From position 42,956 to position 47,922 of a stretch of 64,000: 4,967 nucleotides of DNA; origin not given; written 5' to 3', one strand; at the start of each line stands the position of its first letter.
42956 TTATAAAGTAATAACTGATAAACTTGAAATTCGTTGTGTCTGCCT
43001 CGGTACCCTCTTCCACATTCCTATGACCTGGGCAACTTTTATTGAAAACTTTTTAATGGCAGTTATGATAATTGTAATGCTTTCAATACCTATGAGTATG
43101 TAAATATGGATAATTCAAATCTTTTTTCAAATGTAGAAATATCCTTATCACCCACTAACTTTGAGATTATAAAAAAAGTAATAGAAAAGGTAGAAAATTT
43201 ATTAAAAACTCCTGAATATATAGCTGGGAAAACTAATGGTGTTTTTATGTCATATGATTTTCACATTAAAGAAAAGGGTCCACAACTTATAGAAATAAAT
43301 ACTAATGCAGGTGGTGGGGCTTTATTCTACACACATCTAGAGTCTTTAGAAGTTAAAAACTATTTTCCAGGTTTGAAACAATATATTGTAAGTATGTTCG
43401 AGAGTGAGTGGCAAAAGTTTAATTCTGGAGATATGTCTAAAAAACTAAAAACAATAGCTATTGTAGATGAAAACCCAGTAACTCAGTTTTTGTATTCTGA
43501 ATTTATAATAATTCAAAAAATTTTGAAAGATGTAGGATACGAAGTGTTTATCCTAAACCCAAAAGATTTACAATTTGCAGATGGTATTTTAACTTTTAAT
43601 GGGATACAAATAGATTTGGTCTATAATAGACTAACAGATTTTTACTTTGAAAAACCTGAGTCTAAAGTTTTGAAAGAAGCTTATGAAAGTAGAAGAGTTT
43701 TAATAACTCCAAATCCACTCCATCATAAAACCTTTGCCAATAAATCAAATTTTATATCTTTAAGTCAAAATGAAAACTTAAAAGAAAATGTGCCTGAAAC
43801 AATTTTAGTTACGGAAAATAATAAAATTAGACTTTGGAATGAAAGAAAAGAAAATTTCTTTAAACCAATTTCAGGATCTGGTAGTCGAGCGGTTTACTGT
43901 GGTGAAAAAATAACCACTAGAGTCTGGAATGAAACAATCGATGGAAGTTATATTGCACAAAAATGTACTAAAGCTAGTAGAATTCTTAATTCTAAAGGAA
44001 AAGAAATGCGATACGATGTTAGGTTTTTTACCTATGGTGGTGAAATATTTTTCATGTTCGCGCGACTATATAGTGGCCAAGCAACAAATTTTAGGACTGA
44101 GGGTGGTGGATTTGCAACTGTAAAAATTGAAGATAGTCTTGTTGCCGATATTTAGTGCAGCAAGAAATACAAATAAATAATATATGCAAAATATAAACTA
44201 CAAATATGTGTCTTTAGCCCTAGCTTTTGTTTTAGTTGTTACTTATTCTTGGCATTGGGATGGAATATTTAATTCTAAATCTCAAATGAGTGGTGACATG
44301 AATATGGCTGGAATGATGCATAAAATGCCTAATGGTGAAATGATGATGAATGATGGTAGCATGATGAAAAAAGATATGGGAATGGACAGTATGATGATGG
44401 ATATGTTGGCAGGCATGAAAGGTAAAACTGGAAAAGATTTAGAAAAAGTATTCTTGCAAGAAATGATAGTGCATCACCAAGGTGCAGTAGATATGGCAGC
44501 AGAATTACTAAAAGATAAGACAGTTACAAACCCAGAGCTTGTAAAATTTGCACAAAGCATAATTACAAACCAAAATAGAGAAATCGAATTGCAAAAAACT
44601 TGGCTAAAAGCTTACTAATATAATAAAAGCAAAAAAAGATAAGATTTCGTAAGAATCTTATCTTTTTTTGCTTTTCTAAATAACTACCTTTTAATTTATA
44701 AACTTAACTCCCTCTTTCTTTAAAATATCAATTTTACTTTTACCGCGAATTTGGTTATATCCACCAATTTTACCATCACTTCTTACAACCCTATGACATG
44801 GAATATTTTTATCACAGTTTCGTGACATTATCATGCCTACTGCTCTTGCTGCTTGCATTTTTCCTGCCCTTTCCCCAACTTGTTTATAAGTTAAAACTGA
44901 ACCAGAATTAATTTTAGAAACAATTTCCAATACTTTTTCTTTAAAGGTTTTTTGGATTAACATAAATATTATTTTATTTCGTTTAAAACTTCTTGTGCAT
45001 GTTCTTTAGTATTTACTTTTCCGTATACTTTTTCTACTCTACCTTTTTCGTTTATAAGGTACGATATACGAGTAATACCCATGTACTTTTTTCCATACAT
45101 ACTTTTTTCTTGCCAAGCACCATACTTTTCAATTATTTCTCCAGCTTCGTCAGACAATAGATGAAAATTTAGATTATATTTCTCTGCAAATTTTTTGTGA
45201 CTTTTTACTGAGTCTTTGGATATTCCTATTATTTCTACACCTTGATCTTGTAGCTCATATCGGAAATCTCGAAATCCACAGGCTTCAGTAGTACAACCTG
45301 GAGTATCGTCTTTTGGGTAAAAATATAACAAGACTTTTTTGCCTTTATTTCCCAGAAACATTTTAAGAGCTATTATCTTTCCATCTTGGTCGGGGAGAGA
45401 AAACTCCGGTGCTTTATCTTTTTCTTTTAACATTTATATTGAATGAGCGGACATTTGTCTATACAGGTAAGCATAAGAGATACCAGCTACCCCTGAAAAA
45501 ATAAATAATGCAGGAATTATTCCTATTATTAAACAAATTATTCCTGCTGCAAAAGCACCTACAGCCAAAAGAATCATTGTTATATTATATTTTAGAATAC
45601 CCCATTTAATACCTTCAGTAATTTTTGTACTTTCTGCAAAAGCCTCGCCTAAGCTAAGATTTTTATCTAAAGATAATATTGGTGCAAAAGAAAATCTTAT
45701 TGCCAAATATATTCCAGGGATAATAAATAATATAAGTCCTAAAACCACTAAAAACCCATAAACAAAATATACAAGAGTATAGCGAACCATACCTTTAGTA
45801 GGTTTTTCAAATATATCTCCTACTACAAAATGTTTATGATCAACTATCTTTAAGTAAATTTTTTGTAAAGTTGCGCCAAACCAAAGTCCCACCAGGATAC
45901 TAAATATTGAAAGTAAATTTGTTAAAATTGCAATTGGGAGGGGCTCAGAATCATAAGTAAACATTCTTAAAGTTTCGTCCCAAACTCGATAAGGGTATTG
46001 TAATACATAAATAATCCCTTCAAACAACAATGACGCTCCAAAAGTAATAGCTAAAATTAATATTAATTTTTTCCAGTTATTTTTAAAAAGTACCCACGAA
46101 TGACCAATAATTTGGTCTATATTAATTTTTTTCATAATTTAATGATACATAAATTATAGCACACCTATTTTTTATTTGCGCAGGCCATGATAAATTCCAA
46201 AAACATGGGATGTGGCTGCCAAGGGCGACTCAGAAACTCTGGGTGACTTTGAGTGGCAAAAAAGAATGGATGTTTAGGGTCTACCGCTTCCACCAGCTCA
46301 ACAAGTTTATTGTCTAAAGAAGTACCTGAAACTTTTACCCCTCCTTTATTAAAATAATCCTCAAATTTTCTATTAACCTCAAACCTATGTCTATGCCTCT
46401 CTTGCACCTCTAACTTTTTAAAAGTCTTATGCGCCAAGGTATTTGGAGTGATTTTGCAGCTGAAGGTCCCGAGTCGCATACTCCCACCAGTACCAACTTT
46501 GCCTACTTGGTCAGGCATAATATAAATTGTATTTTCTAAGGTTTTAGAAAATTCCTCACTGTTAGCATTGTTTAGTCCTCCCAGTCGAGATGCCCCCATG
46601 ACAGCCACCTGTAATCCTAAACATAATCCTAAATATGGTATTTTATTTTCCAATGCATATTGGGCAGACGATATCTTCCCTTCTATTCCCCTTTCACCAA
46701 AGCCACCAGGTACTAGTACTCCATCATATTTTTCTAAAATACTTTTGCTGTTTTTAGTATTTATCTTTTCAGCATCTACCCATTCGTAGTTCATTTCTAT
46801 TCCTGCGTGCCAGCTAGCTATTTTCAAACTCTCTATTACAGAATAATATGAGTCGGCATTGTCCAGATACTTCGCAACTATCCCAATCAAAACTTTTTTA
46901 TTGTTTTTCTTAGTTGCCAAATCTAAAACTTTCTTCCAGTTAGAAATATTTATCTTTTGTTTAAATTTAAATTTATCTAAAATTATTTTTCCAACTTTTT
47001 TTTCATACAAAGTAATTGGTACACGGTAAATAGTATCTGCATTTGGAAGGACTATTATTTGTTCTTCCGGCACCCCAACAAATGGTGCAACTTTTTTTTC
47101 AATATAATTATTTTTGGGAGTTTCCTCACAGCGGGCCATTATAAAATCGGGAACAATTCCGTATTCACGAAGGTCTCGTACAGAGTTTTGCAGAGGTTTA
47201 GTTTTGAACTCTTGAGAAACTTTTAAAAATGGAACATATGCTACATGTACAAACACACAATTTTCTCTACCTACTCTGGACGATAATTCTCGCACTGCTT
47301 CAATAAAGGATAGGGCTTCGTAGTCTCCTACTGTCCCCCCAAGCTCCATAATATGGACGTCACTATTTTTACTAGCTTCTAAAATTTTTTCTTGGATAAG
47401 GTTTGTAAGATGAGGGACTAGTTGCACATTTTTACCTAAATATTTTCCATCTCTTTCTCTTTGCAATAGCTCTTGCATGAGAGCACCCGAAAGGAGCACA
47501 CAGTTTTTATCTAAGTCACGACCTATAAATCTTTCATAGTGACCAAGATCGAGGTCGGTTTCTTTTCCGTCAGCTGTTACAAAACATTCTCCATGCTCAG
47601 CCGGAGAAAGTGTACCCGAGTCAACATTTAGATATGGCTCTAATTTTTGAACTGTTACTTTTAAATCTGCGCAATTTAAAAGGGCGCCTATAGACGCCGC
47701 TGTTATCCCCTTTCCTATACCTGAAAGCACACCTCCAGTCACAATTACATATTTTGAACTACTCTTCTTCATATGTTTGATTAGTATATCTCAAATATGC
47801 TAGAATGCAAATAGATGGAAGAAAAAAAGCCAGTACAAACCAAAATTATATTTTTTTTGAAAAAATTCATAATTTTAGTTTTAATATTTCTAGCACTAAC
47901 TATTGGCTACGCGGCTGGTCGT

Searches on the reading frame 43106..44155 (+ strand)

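Call 72: search_protein_families(library=pfam, proteins=[window:43106-44155:+], max_evalue=0.0001)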
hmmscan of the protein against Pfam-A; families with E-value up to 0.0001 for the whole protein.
window:43106-44155:+ (349 aa): 1 family
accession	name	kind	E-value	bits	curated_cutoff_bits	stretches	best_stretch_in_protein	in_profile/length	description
PF14398.11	ATPgrasp_YheCD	-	6.4e-05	22.8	26.8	0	208-272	7-73/255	YheC/D like ATP-grasp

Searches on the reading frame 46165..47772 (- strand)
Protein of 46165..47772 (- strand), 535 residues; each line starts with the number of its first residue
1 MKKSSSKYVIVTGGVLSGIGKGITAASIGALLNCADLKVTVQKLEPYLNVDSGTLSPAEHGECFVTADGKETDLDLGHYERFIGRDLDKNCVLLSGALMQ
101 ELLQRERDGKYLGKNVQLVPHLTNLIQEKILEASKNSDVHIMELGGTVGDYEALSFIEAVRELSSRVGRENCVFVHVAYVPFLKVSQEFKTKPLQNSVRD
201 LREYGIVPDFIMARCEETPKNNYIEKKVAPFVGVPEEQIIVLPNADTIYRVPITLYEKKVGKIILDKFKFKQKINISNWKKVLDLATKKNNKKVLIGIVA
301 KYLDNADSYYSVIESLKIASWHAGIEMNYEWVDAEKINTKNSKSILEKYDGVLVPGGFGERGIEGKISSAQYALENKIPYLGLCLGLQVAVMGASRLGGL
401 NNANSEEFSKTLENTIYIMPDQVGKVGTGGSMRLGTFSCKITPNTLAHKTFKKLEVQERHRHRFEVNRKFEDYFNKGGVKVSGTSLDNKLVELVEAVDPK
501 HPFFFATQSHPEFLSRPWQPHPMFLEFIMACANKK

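Call 72: search_protein_families(library=pfam, proteins=[window:46165-47772:-], max_evalue=0.0001)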
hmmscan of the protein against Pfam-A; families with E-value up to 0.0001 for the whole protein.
window:46165-47772:- (535 aa): 3 families
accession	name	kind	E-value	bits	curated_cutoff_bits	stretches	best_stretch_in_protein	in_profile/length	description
PF06418.20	CTP_synth_N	-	1.8e-103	345.9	26.1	1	7-269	1-264/265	CTP synthase N-terminus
PF00117.34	GATase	-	1.6e-30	106.6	22.8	1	307-528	4-188/190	Glutamine amidotransferase class-I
PF07722.19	Peptidase_C26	-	7.1e-05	23.1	20.5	0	371-512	99-219/219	Peptidase C26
